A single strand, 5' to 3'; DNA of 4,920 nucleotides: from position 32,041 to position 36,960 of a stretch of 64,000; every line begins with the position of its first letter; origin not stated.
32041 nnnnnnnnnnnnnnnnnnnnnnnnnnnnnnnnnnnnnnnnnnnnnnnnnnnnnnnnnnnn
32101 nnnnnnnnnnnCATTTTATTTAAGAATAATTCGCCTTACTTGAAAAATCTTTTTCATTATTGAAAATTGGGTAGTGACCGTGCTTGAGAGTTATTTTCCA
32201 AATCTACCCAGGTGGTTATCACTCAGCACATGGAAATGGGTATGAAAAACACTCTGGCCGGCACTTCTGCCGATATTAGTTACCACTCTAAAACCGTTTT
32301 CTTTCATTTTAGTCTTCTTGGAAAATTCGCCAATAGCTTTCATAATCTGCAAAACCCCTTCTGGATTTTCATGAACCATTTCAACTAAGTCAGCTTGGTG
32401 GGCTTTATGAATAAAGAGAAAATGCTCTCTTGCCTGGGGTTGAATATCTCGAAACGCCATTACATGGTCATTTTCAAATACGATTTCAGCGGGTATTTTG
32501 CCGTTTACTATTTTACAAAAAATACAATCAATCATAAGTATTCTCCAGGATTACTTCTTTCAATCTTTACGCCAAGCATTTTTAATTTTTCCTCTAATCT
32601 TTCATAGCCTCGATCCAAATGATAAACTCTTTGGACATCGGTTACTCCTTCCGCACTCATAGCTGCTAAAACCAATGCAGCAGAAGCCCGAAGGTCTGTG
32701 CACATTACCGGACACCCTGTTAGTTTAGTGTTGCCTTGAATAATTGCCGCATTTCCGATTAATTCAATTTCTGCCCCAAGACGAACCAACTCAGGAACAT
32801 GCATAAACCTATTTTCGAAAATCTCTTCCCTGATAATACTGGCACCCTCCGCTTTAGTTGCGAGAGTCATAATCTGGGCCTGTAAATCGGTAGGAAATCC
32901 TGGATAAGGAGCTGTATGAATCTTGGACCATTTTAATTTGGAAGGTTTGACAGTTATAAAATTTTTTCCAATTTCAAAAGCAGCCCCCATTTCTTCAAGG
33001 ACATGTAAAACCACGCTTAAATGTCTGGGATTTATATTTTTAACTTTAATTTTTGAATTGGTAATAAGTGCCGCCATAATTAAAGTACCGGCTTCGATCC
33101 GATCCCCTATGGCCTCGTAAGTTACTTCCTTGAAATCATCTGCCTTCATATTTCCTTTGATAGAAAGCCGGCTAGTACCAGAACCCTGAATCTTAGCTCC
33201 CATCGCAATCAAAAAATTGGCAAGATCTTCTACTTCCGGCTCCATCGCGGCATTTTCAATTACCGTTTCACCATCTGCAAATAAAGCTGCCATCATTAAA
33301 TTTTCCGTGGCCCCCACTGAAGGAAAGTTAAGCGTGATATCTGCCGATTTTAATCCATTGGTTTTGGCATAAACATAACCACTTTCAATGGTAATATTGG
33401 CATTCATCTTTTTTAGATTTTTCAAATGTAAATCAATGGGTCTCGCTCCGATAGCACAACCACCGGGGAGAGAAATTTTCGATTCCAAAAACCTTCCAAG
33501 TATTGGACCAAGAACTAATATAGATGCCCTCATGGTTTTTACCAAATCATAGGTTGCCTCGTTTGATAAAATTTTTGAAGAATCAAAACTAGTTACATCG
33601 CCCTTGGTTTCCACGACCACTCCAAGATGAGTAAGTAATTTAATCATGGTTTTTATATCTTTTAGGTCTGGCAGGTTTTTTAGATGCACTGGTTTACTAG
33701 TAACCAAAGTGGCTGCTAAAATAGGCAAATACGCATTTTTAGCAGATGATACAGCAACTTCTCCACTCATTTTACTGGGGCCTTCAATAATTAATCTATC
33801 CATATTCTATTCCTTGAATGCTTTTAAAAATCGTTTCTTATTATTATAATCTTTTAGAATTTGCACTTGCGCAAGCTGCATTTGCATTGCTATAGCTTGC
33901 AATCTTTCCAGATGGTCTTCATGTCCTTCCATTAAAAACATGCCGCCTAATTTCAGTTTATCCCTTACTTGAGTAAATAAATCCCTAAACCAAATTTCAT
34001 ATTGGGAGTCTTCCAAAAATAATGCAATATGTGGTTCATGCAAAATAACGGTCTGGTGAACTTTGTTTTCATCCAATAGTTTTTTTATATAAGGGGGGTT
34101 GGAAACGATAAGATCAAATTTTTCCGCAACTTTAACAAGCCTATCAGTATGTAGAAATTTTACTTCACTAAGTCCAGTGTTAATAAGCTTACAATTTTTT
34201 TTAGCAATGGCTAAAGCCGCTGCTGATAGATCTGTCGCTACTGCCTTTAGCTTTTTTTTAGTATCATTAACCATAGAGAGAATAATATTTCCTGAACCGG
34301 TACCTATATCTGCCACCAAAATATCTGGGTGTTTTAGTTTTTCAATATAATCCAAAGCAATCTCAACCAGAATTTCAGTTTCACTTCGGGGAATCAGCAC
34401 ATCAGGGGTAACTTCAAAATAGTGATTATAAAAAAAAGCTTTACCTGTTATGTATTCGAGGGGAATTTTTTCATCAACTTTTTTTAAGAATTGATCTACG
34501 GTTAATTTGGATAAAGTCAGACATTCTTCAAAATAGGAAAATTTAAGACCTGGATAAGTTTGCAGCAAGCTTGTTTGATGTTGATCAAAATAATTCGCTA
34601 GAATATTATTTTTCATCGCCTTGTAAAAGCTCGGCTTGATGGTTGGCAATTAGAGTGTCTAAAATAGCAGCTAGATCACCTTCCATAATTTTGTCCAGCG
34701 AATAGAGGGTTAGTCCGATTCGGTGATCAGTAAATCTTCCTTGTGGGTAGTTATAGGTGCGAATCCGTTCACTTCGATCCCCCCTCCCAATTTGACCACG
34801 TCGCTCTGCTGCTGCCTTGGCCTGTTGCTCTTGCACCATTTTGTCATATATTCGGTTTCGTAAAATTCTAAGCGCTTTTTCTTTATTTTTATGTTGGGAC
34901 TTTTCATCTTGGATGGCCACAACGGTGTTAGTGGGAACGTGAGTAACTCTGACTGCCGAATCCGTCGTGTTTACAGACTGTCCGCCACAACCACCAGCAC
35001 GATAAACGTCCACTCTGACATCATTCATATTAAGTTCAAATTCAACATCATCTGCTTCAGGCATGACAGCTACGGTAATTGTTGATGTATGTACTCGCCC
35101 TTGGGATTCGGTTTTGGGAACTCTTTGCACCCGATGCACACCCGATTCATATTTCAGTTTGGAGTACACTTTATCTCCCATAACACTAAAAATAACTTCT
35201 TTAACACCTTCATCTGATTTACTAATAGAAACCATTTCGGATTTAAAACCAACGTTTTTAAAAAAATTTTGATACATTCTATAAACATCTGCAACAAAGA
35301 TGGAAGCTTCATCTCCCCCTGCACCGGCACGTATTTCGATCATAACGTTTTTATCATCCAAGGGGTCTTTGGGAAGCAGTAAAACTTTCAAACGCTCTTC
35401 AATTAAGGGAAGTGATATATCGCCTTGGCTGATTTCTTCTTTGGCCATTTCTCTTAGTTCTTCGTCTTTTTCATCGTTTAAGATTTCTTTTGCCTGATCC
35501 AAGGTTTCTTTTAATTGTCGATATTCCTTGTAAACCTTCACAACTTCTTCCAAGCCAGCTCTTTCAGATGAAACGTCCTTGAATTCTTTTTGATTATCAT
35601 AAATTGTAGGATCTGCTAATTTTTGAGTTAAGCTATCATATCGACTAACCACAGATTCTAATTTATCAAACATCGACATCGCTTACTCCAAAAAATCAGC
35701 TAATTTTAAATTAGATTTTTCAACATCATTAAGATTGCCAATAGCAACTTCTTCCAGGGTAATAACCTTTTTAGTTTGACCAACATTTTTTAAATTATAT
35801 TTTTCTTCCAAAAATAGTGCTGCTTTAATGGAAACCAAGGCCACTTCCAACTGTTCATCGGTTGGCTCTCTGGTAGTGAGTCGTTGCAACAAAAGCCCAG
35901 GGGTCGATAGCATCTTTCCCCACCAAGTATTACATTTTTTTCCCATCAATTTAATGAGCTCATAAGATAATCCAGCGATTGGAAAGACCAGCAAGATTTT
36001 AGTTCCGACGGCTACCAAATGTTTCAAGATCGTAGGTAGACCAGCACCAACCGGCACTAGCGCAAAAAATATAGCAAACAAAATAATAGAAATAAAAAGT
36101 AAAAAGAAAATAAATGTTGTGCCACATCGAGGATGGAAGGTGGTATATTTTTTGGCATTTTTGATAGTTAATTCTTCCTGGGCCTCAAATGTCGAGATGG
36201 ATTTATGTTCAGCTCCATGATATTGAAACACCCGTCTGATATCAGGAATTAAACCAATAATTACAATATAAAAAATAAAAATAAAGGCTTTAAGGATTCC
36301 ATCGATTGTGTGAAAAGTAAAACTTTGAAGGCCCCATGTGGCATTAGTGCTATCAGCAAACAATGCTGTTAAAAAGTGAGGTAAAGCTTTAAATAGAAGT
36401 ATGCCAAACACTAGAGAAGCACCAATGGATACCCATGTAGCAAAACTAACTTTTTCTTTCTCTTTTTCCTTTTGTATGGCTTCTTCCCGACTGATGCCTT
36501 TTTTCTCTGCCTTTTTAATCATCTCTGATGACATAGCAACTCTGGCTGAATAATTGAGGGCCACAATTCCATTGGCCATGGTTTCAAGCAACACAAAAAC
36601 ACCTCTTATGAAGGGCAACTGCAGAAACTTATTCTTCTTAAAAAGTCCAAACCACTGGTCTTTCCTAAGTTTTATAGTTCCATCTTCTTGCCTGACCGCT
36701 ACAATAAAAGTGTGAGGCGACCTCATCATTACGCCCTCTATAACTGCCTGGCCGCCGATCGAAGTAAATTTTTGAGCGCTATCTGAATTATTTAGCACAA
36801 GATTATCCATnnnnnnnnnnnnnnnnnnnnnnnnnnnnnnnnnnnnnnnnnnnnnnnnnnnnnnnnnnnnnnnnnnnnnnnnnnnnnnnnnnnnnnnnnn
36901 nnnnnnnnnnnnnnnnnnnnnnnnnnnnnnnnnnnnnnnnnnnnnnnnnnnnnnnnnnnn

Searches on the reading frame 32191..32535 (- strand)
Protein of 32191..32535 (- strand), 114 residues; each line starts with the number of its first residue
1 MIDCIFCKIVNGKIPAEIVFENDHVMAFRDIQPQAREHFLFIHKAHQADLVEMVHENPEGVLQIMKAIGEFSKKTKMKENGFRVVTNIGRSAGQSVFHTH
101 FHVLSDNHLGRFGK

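Call 39: search_protein_families(library=pfam, proteins=[window:32191-32535:-], max_evalue=0.001)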
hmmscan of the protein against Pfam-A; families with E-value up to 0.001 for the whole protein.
window:32191-32535:- (114 aa): 2 families
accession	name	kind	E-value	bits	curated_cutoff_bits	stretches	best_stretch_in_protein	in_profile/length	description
PF01230.28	HIT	-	1.8e-20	73.8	21.5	1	12-107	2-96/98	HIT domain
PF11969.13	DcpS_C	-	7.1e-20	72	24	1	4-111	2-107/114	Scavenger mRNA decapping enzyme C-term binding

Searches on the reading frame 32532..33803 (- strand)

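Call 39: search_protein_families(library=pfam, proteins=[window:32532-33803:-], max_evalue=0.001)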
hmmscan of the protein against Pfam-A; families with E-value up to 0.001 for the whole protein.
window:32532-33803:- (423 aa): 1 family
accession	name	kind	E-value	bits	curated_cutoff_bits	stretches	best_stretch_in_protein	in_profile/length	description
PF00275.25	EPSP_synthase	-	1.7e-107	360.2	22.8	1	7-407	2-417/417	EPSP synthase (3-phosphoshikimate 1-carboxyvinyltransferase)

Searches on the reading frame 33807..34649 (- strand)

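Call 39: search_protein_families(library=pfam, proteins=[window:33807-34649:-], max_evalue=0.001)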
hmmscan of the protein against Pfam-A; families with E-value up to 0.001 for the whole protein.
window:33807-34649:- (280 aa): 10 families
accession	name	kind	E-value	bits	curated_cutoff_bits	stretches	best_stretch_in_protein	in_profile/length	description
PF05175.20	MTS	-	8.1e-13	48.8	23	1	109-203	32-124/170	Methyltransferase small domain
PF06325.19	PrmA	-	1.7e-08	34.7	22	1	97-184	150-233/296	Ribosomal protein L11 methyltransferase (PrmA)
PF13847.12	Methyltransf_31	-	2.5e-08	34.1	27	1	109-254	4-122/145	Methyltransferase domain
PF13649.12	Methyltransf_25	-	3.4e-07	31.3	27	1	112-184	1-71/97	Methyltransferase domain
PF08242.18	Methyltransf_12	-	4e-06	27.9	30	1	114-184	2-72/98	Methyltransferase domain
PF02384.22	N6_Mtase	-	9.8e-06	25.5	20.4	1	87-200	31-147/311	N-6 DNA Methylase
PF07669.17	Eco57I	-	5.4e-05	23.8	25.3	1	149-195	49-92/171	Eco57I restriction-modification methylase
PF01170.24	UPF0020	-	9.6e-05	22.6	22.3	1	127-197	70-141/197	RMKL-like, methyltransferase domain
PF03602.21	Cons_hypoth95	-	0.00018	21.7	24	1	118-215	51-154/182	Conserved hypothetical protein 95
PF05971.18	Methyltransf_10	-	0.00081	19.3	23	0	112-199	106-199/299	RNA methyltransferase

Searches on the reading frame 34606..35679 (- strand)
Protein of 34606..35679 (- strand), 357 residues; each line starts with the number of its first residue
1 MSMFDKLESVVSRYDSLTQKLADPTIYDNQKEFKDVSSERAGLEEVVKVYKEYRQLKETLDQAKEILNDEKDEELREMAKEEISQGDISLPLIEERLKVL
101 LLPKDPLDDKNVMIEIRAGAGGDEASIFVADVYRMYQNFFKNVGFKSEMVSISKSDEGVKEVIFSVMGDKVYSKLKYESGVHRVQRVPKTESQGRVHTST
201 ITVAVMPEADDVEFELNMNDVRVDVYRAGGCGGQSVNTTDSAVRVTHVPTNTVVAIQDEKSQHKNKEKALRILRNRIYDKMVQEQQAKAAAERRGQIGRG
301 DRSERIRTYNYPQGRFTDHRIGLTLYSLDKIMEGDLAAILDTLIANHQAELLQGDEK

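Call 59: search_protein_families(library=pfam, proteins=[window:34606-35679:-], max_evalue=0.0001)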
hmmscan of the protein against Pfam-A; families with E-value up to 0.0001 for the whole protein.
window:34606-35679:- (357 aa): 2 families
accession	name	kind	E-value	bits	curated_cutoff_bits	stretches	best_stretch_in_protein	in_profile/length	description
PF03462.23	PCRF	-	3.7e-70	236.1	24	1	12-203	3-194/194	PCRF domain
PF00472.26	RF-1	-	8.8e-39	132.5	35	1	211-320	2-116/116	RF-1 domain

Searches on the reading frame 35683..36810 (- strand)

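Call 59: search_protein_families(library=pfam, proteins=[window:35683-36810:-], max_evalue=0.0001)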
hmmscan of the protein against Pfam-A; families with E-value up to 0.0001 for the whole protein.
window:35683-36810:- (375 aa): 1 family
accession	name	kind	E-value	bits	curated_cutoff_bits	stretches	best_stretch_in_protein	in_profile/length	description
PF07136.16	DUF1385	-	1.5e-75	253.9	22.1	1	65-332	1-225/227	Protein of unknown function (DUF1385)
